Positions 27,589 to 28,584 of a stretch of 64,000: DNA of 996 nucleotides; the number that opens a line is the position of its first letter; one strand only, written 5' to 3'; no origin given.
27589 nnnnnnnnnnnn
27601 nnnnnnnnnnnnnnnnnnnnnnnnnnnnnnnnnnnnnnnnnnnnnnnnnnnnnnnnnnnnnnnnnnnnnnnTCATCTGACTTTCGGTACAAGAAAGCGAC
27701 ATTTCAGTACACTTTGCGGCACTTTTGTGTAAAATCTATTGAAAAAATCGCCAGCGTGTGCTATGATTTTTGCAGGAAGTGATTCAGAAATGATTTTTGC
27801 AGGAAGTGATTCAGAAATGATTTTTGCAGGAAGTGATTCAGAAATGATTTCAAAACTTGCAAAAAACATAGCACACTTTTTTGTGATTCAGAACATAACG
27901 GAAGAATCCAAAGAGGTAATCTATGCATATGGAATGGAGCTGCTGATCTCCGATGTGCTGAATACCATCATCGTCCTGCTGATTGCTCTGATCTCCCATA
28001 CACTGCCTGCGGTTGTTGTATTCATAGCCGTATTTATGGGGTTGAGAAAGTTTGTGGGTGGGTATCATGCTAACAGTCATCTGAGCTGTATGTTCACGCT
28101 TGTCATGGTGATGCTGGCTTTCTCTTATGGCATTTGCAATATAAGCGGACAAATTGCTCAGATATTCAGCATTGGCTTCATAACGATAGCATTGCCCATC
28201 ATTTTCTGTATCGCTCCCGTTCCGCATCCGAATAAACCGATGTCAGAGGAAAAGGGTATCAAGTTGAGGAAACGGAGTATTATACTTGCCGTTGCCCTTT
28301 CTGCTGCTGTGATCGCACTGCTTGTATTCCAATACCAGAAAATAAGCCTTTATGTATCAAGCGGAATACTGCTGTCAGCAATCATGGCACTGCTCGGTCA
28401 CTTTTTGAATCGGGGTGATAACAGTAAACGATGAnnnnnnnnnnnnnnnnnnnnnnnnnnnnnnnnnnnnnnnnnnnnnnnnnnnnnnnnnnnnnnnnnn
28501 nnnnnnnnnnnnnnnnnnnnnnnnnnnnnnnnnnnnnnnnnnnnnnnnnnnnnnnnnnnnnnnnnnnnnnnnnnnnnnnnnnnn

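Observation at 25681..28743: Mobile agr quorum-sensing locus with two tandem, different AgrD precursors served by one AgrB and one AgrC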

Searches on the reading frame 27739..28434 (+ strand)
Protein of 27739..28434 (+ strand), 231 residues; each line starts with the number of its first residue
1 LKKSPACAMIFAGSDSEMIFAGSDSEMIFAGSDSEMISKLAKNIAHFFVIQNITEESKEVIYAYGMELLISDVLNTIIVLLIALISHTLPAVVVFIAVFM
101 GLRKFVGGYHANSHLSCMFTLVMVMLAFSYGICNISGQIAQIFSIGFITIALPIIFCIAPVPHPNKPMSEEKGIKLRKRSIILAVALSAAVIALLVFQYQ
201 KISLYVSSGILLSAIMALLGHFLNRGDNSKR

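Call 3: search_protein_families(library=pfam, proteins=[window:27739-28434:+], max_evalue=0.01)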
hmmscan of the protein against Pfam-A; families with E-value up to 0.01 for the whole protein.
window:27739-28434:+ (231 aa): 2 families
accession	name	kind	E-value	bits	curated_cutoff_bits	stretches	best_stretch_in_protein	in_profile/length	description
PF04647.20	AgrB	-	1.5e-40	138.9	23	1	41-218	1-182/185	Accessory gene regulator B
PF16753.10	Tipalpha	-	0.0093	16.3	26.6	0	15-61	17-63/151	TNF-alpha-Inducing protein of Helicobacter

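Call 12: find_related_loci(query=window:27844-28434:+, collection=genome_contigs, flank=6000)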
Query window:27844-28434:+ (196 aa) in genome_contigs; peptide patterns used: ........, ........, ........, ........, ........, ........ (x = any residue, [..] = any of these).
429 stretches matched a pattern; 16 encode a relative of the query (tblastn E <= 1e-3); 16 distinct loci.
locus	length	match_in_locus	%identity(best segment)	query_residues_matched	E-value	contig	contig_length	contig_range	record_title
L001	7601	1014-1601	94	1-196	5e-122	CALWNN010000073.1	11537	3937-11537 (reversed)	MAG: uncultured Clostridia bacterium isolate E25__bin179 genome assembly, contig: E25__k127_3736300, whole genome shotgu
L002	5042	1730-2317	94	1-196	2e-122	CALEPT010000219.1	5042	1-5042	MAG TPA_asm: uncultured Ruminococcus sp. isolate ERR1278072_bin.68_CONCOCT_v1.1_MAG genome assembly, contig: ERZ842375.1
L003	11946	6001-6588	88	1-196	4e-115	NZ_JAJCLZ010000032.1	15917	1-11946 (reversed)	Ruminococcus sp. 210702-SL.1.03 KNMEIJKG_32, whole genome shotgun sequence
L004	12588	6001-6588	88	1-196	4e-115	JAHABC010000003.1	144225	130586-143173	MAG: Ruminococcus sp. isolate L3_072_000M1_dasL3_072_000M1_metabat.metabat.45 L3_072_000M1_scaffold_35, whole genome sho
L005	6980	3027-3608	90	1-194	4e-114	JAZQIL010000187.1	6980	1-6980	MAG: Oscillospiraceae bacterium isolate T1900044625_TS20190091.MAGScoT_cleanbin_000006 SGB_928_k141_1682141, whole genom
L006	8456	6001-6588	87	1-196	1e-107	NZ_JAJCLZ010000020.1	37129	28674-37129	Ruminococcus sp. 210702-SL.1.03 KNMEIJKG_20, whole genome shotgun sequence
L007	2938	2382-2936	88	1-185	1e-108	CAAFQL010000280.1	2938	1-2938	MAG TPA_asm: Ruminococcaceae bacterium, isolate HGM13210, WGS project CAAFQL010000000 data, contig: SRS259562_11_k89_865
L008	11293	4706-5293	79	1-196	1e-104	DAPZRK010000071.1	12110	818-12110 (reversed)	MAG TPA_asm: Candidatus Ruminococcus hominiciens isolate MAG-GUT85765 NODE_524_l_12110_c_5.675653, whole genome shotgun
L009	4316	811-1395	78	1-196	3e-96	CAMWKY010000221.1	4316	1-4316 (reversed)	MAG TPA_asm: uncultured Ruminococcus sp. isolate SRR14411329_bin.1_metawrap_v1.3_MAG genome assembly, contig: NODE.1838_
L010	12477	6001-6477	86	37-195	1e-89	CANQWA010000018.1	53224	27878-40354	MAG: uncultured Ruminococcus sp. isolate Lapin-013__bin35 genome assembly, contig: Lapin-013__NODE_379_length_53224_cov_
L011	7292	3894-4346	86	14-179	3e-88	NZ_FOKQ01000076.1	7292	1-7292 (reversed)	Ruminococcus albus strain AR67, whole genome shotgun sequence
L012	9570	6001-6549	70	12-194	1e-81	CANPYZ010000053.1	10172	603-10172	MAG: uncultured Clostridia bacterium isolate Lapin-002__bin109 genome assembly, contig: Lapin-002__NODE_8751_length_1017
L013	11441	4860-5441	73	1-194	1e-79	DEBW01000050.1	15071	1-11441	MAG TPA_asm: Ruminococcus flavefaciens isolate UBA2946 UBA2946_contig_11787, whole genome shotgun sequence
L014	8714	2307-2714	90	1-136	1e-79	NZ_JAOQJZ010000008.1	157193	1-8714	Hominimerdicola aceti strain Sanger_31 .14207_7_17.8, whole genome shotgun sequence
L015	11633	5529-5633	91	1-35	8e-16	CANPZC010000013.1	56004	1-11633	MAG: uncultured Clostridia bacterium isolate Lapin-002__bin94 genome assembly, contig: Lapin-002__NODE_718_length_56004_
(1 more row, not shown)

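Call 27: search_protein_families(library=ncbifam, proteins=[window:27844-28434:+], max_evalue=1)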
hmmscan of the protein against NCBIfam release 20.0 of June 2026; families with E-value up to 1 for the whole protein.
window:27844-28434:+ (196 aa): 1 family
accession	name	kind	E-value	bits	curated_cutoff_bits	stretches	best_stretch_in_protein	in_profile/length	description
NF002210.0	PRK01100.1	equivalog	1.2e-11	44.8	282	1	6-191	15-198/210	accessory gene regulator ArgB-like protein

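Call 56: search_solved_structures(query=window:27844-28434:+, max_evalue=0.01, show_alignments=2)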
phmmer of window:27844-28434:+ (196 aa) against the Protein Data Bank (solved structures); distinct sequences matched with E-value up to 0.01: 4.
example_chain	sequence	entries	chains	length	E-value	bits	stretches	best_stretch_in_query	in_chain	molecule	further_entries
7q58_A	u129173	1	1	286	7.5e-09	39.1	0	54-83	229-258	SAKe6BR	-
7onc_A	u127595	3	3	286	3.4e-07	33.7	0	59-82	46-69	SAKe6BE | S6BE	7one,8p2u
7op4_A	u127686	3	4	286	3.6e-07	33.6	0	59-82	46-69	SAKe6BE-3HH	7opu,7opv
8pjr_A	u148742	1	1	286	3.9e-06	30.2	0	53-82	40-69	SAKe6AC-LB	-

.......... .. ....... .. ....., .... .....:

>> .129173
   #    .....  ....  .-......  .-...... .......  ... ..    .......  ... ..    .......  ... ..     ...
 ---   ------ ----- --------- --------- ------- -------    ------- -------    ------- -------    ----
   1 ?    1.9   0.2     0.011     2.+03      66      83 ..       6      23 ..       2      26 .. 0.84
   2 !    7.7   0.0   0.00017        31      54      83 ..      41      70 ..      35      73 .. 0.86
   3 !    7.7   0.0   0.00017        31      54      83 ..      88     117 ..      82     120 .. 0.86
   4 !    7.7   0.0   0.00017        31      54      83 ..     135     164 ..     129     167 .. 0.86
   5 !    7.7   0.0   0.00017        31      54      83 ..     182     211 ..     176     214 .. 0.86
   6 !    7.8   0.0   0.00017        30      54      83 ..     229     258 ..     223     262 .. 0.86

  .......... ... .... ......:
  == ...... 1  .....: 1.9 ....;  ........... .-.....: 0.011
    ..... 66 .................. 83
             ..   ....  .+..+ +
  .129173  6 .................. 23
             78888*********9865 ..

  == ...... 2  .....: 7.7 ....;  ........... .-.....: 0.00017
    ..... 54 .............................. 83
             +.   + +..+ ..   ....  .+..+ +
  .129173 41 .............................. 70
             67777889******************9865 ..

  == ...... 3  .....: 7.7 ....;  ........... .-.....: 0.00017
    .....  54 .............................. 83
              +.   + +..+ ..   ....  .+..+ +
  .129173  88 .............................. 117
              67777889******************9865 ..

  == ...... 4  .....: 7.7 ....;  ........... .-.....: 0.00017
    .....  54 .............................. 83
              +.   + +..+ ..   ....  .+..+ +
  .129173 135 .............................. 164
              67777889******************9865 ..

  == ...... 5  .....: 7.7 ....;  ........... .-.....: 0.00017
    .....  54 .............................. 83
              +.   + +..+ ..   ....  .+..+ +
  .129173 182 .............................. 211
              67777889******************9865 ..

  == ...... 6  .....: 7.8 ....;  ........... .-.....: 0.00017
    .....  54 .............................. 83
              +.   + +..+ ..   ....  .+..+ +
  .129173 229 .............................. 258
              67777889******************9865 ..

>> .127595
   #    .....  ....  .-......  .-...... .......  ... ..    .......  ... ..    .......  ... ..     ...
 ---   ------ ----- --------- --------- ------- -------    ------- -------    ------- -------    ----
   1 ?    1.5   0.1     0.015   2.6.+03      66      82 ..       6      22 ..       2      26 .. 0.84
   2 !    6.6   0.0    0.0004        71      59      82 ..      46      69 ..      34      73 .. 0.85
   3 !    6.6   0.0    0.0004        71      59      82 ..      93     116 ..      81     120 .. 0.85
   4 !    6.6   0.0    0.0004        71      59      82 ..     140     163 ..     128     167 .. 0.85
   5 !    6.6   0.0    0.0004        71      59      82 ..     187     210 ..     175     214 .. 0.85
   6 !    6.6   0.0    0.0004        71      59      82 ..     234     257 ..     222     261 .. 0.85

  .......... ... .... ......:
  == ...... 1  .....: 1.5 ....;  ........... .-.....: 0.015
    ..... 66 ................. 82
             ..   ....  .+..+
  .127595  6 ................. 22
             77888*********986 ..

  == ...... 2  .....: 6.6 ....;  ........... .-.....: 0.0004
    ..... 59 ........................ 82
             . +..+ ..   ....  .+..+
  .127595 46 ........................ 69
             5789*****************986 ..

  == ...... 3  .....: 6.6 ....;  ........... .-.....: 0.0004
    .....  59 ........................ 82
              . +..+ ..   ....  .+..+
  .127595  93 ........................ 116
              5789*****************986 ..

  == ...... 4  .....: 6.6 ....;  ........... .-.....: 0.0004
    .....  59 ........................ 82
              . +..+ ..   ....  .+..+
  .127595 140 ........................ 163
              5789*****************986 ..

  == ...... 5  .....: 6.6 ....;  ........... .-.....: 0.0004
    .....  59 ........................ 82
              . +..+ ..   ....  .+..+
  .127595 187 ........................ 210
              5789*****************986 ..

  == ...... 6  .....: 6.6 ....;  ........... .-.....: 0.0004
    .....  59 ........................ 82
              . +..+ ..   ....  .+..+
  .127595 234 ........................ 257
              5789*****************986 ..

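Call 73: find_related_loci(query=window:27844-28434:+, collection=viral_contigs, flank=6000)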
Query window:27844-28434:+ (196 aa) in viral_contigs; peptide patterns used: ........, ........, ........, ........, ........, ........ (x = any residue, [..] = any of these).
23 stretches matched a pattern, but none encodes a relative of the query by tblastn (E <= 1e-3).

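Call 78: find_related_loci(query=A3, collection=metagenome_contigs, flank=5000)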
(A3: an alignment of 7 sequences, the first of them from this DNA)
Query A3 (196 aa) in metagenome_contigs; peptide patterns used: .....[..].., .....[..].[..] (x = any residue, [..] = any of these).
350 stretches matched a pattern; 258 encode a relative of the query (tblastn E <= 1e-3); the best 80 are kept; 80 distinct loci.
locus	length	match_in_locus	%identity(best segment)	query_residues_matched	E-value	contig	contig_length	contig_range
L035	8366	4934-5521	100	1-196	3e-127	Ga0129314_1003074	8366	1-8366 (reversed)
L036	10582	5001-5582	94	1-194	7e-119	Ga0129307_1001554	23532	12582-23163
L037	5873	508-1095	93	1-196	2e-119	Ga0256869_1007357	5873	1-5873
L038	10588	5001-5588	91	1-196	7e-118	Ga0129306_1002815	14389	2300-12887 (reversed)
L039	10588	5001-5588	88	1-196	2e-114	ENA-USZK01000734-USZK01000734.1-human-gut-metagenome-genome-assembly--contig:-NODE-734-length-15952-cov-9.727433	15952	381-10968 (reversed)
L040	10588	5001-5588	88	1-196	2e-114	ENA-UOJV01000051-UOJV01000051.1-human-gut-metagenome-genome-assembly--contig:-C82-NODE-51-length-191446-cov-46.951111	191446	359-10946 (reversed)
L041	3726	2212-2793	91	1-194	2e-116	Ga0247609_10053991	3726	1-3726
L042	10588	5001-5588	88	1-196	2e-114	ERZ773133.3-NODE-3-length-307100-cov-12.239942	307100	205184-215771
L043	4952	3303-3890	88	1-196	9e-115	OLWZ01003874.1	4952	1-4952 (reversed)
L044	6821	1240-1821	91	1-194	9e-115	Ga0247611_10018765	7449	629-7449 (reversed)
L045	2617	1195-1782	88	1-196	5e-119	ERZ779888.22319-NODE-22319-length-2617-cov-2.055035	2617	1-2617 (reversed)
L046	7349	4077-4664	88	1-196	2e-114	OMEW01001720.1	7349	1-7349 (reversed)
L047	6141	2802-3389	88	1-196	2e-114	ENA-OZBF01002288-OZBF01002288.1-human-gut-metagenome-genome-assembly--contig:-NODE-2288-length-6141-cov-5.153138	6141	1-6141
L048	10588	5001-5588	88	1-196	2e-114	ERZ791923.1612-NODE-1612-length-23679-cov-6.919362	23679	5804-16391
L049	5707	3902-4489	88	1-196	2e-114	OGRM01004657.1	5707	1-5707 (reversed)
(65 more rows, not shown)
